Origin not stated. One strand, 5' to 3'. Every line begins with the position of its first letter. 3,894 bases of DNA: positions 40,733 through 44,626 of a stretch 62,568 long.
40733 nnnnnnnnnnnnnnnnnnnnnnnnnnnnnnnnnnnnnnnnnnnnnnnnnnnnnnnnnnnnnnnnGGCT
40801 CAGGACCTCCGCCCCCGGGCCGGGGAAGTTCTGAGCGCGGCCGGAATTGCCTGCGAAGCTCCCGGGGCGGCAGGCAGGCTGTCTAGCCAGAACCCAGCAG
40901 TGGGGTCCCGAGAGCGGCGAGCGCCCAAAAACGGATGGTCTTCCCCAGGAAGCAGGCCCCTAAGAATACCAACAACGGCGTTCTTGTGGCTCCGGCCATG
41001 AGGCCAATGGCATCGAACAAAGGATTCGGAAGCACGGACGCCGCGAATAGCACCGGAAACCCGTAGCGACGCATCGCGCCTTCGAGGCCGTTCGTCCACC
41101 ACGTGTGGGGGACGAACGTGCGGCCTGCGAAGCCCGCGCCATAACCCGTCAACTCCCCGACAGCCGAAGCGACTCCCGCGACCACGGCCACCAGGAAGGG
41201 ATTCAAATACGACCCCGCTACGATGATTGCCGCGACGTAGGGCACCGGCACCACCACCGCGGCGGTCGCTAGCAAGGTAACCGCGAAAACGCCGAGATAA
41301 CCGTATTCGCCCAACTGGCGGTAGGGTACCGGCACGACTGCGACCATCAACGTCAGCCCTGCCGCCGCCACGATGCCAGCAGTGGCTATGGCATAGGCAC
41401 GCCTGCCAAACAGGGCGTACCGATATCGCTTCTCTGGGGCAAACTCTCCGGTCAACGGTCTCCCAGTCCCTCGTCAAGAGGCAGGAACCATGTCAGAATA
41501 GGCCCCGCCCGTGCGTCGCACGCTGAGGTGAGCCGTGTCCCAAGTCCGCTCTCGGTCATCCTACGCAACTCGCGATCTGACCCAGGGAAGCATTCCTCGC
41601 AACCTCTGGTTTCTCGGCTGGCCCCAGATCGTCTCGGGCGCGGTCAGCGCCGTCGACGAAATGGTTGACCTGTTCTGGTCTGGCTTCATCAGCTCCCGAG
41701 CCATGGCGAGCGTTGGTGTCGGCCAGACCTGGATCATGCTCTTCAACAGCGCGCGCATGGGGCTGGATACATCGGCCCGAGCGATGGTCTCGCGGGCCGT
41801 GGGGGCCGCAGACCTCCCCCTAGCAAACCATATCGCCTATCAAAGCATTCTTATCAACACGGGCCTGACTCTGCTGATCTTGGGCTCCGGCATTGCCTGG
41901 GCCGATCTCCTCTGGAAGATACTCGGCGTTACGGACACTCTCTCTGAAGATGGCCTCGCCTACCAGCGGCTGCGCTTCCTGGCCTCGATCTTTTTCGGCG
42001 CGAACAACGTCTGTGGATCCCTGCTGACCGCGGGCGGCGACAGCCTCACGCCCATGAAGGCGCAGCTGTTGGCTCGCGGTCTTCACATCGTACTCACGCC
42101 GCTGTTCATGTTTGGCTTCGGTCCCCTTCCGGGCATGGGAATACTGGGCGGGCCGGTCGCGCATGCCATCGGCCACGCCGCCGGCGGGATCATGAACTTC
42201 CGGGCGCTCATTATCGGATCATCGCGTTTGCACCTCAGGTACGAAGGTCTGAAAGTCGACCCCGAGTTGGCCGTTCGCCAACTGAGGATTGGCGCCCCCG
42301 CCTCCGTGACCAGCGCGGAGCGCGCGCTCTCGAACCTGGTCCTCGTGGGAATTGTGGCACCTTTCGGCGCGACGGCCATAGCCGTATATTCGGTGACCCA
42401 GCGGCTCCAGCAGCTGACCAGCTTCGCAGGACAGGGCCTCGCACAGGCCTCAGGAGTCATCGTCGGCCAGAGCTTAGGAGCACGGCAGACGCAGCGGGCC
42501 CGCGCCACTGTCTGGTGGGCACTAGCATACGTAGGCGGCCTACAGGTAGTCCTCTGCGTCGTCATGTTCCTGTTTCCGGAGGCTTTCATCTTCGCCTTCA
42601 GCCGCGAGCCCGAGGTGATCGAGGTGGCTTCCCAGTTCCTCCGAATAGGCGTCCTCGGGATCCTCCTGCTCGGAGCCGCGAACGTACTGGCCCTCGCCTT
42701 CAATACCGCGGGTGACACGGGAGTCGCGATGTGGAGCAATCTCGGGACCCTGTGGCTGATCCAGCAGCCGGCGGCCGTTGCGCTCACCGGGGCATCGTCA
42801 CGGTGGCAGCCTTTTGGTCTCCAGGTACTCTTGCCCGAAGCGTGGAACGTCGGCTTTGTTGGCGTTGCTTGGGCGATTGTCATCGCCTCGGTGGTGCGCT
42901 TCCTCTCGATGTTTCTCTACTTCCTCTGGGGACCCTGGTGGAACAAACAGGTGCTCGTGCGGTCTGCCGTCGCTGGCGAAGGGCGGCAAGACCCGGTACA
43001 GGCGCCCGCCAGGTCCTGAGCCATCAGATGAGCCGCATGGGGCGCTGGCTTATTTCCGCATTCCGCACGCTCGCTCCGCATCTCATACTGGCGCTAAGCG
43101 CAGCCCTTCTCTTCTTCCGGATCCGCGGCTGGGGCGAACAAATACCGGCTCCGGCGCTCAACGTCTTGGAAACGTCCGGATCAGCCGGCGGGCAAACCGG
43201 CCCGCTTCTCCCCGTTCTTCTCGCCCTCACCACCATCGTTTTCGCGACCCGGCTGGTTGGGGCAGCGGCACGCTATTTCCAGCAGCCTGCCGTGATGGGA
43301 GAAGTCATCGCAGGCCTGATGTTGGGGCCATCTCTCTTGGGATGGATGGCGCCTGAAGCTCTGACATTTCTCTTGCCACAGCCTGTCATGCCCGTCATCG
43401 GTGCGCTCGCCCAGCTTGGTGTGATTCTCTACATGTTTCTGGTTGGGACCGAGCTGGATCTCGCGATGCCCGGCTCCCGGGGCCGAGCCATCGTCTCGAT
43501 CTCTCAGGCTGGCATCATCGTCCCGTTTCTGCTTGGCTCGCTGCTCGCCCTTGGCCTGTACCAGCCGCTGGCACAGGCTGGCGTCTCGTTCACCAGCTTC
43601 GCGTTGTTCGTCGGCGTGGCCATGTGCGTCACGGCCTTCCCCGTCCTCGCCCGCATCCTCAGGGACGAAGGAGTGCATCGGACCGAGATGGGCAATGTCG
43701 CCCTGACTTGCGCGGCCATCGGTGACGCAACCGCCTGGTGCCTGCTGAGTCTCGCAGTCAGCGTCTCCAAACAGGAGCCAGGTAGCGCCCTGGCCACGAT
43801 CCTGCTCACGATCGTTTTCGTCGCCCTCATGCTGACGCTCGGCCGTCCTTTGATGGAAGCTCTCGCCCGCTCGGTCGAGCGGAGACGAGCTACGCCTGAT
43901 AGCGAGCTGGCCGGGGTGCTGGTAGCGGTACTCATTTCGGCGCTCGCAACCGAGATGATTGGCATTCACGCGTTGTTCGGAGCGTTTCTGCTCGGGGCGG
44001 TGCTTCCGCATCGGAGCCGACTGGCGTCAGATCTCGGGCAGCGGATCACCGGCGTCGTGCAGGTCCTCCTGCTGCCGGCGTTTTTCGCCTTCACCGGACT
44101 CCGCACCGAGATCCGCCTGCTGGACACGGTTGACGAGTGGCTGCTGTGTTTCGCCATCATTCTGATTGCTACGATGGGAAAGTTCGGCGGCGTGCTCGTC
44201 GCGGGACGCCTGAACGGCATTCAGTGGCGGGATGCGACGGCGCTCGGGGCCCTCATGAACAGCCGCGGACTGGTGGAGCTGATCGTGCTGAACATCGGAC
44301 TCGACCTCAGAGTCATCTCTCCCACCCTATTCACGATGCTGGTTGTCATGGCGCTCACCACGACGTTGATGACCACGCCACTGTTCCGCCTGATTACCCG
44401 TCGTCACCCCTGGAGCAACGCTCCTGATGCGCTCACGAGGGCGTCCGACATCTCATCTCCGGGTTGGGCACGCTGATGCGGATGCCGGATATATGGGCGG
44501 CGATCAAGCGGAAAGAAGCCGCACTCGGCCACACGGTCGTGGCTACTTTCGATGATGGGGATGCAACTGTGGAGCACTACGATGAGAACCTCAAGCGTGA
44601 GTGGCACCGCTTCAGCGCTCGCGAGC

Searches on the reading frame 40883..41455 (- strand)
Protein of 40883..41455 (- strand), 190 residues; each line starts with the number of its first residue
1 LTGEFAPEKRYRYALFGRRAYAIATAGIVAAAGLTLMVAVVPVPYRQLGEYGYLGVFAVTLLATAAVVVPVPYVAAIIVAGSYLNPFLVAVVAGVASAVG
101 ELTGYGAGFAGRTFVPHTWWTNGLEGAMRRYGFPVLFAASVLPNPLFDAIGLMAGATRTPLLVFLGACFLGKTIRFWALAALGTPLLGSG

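Call 25: search_protein_families(library=pfam, proteins=[window:40883-41455:-])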
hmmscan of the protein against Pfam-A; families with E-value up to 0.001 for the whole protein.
window:40883-41455:- (190 aa): 1 family
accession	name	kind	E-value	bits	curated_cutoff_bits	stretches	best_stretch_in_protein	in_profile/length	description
PF09335.16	VTT_dom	-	5.4e-10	40.2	33.9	1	71-183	1-121/123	VTT domain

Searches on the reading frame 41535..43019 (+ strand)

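Call 25: search_protein_families(library=pfam, proteins=[window:41535-43019:+])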
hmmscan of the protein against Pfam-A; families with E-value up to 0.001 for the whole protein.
window:41535-43019:+ (494 aa): 1 family
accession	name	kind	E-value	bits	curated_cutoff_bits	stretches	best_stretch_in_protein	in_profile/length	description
PF01554.23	MatE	-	4.7e-39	134.1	24.9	2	255-411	1-156/161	MatE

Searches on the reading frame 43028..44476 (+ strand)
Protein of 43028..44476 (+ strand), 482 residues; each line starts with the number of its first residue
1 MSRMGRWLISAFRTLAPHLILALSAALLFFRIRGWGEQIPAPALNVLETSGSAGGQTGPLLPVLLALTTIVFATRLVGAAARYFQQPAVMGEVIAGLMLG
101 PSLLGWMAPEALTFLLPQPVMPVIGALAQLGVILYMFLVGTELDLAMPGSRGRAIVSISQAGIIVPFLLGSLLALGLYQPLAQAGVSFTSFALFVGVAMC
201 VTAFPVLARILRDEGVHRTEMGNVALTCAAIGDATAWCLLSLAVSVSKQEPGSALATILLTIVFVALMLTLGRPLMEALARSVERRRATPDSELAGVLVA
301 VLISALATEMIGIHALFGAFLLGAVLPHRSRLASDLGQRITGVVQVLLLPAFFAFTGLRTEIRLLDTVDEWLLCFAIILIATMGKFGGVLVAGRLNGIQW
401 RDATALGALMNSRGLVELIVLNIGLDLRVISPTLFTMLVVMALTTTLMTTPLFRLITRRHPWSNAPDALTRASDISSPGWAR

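Call 25: search_protein_families(library=pfam, proteins=[window:43028-44476:+])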
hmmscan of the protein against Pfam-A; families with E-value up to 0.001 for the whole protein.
window:43028-44476:+ (482 aa): 1 family
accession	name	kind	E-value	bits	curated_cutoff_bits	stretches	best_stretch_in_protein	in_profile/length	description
PF00999.27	Na_H_Exchanger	-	1.1e-57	196.1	26.2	1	76-453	6-373/375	Sodium/hydrogen exchanger, transmembrane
